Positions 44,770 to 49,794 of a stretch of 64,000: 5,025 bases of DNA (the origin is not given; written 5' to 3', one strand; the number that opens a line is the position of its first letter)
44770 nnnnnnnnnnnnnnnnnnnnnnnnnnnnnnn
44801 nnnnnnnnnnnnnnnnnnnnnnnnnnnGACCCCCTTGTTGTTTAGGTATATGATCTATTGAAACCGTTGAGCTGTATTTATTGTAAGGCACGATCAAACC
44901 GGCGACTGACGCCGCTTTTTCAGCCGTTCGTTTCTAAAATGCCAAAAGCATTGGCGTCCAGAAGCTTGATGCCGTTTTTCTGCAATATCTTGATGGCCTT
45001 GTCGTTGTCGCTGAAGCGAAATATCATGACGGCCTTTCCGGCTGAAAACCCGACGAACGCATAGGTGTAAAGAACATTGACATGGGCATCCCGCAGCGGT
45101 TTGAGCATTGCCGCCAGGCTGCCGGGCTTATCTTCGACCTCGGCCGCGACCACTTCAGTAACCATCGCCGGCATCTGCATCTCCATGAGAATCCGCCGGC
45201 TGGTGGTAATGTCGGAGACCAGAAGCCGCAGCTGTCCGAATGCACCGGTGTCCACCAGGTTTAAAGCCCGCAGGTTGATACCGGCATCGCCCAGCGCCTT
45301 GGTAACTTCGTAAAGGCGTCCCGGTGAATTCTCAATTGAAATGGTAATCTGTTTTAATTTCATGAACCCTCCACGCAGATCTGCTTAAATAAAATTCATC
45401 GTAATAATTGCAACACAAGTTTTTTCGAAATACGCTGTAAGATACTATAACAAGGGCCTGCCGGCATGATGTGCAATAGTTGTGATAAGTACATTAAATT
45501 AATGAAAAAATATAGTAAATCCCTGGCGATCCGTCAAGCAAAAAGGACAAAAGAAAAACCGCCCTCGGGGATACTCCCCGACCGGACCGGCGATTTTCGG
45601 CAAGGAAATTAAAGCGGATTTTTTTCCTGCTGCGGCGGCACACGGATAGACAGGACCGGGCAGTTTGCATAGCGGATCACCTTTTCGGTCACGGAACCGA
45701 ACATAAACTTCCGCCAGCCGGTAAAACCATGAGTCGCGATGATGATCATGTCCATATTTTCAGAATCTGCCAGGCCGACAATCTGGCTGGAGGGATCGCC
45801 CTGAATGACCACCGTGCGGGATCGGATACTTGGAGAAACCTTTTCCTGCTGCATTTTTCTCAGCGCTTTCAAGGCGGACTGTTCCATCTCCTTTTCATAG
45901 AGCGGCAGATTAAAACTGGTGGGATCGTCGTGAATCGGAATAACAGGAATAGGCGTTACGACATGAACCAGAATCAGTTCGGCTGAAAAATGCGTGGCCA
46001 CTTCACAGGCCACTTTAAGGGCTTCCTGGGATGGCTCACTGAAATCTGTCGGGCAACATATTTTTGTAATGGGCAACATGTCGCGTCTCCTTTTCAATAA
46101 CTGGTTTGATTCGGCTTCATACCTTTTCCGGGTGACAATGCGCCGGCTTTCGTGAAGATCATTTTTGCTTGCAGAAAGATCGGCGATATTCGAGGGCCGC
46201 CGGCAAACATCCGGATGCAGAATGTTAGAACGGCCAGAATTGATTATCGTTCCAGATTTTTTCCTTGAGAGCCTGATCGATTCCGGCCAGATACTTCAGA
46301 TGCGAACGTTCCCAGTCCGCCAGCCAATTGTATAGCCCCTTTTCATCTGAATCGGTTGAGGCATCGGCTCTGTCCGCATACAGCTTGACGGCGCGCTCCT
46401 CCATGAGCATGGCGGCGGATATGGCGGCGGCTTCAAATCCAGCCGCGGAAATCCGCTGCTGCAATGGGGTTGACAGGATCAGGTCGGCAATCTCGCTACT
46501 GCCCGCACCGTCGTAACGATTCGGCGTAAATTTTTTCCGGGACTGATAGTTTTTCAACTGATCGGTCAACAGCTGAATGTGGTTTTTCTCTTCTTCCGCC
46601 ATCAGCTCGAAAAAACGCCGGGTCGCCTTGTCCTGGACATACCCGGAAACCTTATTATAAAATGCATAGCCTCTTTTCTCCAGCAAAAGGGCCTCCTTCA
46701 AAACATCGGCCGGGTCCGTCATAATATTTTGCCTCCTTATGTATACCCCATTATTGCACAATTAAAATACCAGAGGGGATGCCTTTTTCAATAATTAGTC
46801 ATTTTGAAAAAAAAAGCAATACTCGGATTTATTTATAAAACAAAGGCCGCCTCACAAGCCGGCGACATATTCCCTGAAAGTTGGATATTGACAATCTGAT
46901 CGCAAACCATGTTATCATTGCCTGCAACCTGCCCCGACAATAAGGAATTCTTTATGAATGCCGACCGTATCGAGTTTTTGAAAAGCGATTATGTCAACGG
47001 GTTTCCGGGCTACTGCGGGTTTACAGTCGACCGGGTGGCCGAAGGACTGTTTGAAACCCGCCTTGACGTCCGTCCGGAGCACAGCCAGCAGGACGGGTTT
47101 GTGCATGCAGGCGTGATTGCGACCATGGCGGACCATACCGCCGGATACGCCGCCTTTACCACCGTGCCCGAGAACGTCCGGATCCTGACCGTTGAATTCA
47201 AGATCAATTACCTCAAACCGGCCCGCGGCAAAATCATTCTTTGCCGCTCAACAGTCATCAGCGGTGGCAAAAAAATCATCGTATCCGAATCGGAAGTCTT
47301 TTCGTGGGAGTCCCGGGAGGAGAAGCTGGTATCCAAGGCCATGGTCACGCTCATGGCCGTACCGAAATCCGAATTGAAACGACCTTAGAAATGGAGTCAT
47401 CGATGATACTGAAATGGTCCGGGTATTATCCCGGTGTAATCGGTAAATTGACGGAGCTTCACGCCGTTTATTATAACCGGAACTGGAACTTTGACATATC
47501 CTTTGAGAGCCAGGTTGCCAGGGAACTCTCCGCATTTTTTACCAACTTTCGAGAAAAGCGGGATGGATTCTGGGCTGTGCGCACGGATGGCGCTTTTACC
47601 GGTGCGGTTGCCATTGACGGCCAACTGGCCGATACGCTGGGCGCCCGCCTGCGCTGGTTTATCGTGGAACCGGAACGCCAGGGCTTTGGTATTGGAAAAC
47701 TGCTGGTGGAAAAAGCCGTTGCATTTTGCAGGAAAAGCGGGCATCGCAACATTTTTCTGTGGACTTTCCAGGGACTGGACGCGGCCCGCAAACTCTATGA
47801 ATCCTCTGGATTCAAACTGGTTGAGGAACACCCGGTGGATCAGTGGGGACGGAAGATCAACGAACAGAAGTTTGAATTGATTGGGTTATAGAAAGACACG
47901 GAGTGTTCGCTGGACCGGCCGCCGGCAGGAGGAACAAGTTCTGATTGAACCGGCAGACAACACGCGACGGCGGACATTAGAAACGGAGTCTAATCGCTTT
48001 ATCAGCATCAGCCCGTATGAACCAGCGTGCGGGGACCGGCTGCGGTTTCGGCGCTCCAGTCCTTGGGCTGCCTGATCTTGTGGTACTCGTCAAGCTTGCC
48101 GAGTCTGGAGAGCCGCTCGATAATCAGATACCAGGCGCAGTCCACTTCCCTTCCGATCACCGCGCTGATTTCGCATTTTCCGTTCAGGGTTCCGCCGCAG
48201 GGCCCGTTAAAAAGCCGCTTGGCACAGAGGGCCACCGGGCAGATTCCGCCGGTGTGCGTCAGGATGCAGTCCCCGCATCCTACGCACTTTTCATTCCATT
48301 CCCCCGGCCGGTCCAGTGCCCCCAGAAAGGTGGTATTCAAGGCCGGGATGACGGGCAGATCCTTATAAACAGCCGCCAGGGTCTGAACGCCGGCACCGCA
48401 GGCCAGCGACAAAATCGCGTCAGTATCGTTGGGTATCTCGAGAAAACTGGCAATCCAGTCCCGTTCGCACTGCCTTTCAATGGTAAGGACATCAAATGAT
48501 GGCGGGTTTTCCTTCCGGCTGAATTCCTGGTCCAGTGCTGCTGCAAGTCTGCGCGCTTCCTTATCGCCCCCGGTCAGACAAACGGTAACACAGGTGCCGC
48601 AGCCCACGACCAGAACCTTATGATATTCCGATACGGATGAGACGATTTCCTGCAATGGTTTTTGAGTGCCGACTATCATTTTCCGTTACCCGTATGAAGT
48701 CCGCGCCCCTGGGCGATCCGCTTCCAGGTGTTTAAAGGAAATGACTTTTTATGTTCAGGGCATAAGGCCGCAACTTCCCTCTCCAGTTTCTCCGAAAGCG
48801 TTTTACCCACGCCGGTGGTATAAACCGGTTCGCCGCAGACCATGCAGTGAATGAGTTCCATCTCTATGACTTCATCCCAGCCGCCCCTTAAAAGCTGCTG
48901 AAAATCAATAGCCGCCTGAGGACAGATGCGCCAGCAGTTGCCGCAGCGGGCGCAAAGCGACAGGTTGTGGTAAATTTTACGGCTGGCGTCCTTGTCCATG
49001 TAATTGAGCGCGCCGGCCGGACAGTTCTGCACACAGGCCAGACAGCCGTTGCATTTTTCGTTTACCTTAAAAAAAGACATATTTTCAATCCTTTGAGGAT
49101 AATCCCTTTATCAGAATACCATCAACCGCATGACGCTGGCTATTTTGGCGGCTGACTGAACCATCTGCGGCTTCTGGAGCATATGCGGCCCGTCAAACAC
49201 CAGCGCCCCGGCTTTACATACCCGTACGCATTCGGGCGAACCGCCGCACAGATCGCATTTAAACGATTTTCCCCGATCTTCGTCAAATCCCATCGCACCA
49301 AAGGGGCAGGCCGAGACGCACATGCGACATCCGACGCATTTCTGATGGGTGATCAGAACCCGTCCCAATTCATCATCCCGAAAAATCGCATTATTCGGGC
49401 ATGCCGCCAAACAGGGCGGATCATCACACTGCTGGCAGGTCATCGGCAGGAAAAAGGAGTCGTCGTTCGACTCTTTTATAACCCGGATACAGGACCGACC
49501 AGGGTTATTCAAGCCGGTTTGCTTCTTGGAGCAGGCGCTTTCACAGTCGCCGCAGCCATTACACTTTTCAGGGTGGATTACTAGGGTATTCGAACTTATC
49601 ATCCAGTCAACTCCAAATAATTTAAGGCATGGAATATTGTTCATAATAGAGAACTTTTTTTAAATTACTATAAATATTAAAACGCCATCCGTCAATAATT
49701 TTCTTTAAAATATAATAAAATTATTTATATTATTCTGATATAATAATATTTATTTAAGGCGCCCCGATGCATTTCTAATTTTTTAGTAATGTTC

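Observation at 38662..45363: Lone HGD-family subunit plus activase in an operon with PanE-type reductase, acyl-CoA ligase, thiolase and an ACT protein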

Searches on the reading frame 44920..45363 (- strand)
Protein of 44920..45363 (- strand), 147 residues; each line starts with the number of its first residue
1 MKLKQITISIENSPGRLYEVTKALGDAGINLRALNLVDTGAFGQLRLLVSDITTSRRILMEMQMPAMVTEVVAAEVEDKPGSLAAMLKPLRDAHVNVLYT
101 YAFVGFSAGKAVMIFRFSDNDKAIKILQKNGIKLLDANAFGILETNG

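Call 6: search_protein_families(library=pfam, proteins=[window:44920-45363:-])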
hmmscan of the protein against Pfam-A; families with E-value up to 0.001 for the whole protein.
window:44920-45363:- (147 aa): 7 families
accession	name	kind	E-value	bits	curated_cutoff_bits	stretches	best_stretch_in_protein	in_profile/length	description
PF19571.5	ACT_8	-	6.5e-19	68.5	23.5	1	1-138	1-136/141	ACT domain pair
PF01842.31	ACT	-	8.7e-12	45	27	2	5-40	2-37/66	ACT domain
PF13840.12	ACT_7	-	2.1e-07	31.1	27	0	78-101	19-42/65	ACT domain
PF13291.12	ACT_4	-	5.1e-06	27.5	27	1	5-70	8-77/80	ACT domain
PF22629.2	ACT_AHAS_ss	-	0.00011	22.7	27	0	7-61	2-58/67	AHAS small subunit-like ACT domain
PF22190.2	TTHA0829-like_ACT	-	0.0004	20.8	27.4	0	73-136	6-68/70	TTHA0829-like ACT domain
PF22468.2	ACT_9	-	0.00099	19.3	27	0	11-33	9-31/61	ACT domain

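Call 11: search_protein_families(library=ncbifam, proteins=[window:44920-45363:-], max_evalue=0.001)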
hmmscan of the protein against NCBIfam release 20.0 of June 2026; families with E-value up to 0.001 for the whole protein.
window:44920-45363:- (147 aa): 4 families
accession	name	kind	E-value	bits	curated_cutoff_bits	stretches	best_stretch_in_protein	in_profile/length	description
NF006352.0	PRK08577.1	equivalog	6.1e-08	32.8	140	1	47-130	34-119/136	hypothetical protein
NF005159.0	PRK06635.2-3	equivalog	0.00012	21.3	379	0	66-128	345-402/406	aspartate kinase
NF005160.0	PRK06635.2-4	equivalog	0.0004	19.3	657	0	9-129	264-390/392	aspartate kinase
NF005600.0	PRK07334.1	equivalog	0.0009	17.9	496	0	2-33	330-361/408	threonine ammonia-lyase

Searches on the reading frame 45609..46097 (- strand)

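Call 6: search_protein_families(library=pfam, proteins=[window:45609-46097:-])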
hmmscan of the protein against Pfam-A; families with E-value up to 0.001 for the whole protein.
window:45609-46097:- (162 aa): 1 family
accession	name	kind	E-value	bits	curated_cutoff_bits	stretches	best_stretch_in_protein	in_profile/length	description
PF00582.32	Usp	-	2.4e-29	103.1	24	1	11-152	3-141/141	Universal stress protein family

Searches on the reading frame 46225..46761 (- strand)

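Call 6: search_protein_families(library=pfam, proteins=[window:46225-46761:-])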
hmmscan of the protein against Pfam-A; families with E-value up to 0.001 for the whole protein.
window:46225-46761:- (178 aa): 2 families
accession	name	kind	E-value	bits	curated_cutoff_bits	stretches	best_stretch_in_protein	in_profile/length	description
PF02915.23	Rubrerythrin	-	1.6e-11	45.2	22.8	1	19-158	1-133/137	Rubrerythrin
PF13668.12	Ferritin_2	-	1.6e-06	28.8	24.7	1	18-138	3-112/138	Ferritin-like domain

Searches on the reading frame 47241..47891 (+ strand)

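Call 47: search_protein_families(library=pfam, proteins=[window:47241-47891:+], max_evalue=0.00001)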
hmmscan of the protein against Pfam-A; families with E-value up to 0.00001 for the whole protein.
window:47241-47891:+ (216 aa): 3 families
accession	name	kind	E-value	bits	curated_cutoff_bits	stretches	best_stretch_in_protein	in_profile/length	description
PF00583.31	Acetyltransf_1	-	1.4e-13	51.6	20.7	1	89-191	14-116/116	Acetyltransferase (GNAT) family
PF13508.13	Acetyltransf_7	-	2.8e-10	40.9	27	1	108-192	3-83/84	Acetyltransferase (GNAT) domain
PF13673.13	Acetyltransf_10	-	2.4e-08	34.5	23.6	1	101-198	24-114/128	Acetyltransferase (GNAT) domain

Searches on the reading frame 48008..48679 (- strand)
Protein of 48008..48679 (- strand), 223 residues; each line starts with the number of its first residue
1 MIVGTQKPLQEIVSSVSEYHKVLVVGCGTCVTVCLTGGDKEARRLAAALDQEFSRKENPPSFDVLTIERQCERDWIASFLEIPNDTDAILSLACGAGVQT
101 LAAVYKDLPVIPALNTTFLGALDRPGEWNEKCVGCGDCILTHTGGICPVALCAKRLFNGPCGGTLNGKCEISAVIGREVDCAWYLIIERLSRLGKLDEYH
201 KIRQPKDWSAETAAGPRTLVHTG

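Call 47: search_protein_families(library=pfam, proteins=[window:48008-48679:-], max_evalue=0.00001)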
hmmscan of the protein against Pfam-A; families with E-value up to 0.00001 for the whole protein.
window:48008-48679:- (223 aa): 1 family
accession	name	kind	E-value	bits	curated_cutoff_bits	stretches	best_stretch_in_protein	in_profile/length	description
PF12225.13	DUF5981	-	4e-33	113.4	23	1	111-209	1-95/95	Methylene-tetrahydrofolate reductase C terminal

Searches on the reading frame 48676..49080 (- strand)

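Call 47: search_protein_families(library=pfam, proteins=[window:48676-49080:-], max_evalue=0.00001)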
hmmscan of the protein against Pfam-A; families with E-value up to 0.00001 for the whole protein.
window:48676-49080:- (134 aa): 7 families
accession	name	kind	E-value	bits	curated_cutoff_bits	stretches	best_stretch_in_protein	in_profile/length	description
PF12838.12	Fer4_7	-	2.2e-11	44.5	27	1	9-57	1-52/52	4Fe-4S dicluster domain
PF00037.32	Fer4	-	1.2e-10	41.1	21.1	1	7-25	5-23/24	4Fe-4S binding domain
PF13237.11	Fer4_10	-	2.3e-10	40.7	25.5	1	7-54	6-53/53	4Fe-4S dicluster domain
PF13187.11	Fer4_9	-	8.2e-09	35.8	27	1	9-58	1-52/52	4Fe-4S dicluster domain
PF13484.11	Fer4_16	-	2e-06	28.9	30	0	9-34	1-28/66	4Fe-4S double cluster binding domain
PF12797.12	Fer4_2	-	2.1e-06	27.8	24.5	0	6-22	6-22/22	4Fe-4S binding domain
PF12837.12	Fer4_6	-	2.6e-06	27.5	25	0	8-25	7-24/24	4Fe-4S binding domain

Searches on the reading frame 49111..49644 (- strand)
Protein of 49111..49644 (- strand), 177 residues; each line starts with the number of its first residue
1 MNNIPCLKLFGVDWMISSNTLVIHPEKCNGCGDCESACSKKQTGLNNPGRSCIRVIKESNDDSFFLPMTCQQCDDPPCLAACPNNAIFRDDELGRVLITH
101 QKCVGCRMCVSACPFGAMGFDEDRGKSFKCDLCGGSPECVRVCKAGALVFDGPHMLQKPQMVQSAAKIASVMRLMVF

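Call 47: search_protein_families(library=pfam, proteins=[window:49111-49644:-], max_evalue=0.00001)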
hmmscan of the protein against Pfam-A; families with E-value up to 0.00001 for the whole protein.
window:49111-49644:- (177 aa): 11 families
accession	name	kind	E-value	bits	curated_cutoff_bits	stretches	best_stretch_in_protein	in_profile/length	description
PF13247.11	Fer4_11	-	8.3e-20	71.3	26.2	1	63-150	3-97/100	4Fe-4S dicluster domain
PF12838.12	Fer4_7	-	6.3e-17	62.2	27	1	69-117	1-52/52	4Fe-4S dicluster domain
PF12837.12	Fer4_6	-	2.6e-14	52.8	25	1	98-117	4-23/24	4Fe-4S binding domain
PF13187.11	Fer4_9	-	4.6e-12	46.2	27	0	70-118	2-52/52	4Fe-4S dicluster domain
PF00037.32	Fer4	-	2.6e-10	40.1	21.1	1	100-117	5-22/24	4Fe-4S binding domain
PF12797.12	Fer4_2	-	2.7e-10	39.9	24.5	0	95-115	2-22/22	4Fe-4S binding domain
PF13237.11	Fer4_10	-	4.4e-10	39.8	25.5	1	67-114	6-53/53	4Fe-4S dicluster domain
PF25160.1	LdpA_Fe-S-bd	-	8.4e-09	35.5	27.6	0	73-117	5-42/49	LdpA Fe-S cluster-binding domain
PF14697.11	Fer4_21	-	2.6e-07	31.1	35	0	69-115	7-53/59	4Fe-4S dicluster domain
PF13484.11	Fer4_16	-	2.5e-06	28.6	30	0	102-124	1-23/66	4Fe-4S double cluster binding domain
PF13534.11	Fer4_17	-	9.7e-06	26.5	22.2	0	102-117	1-16/61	4Fe-4S dicluster domain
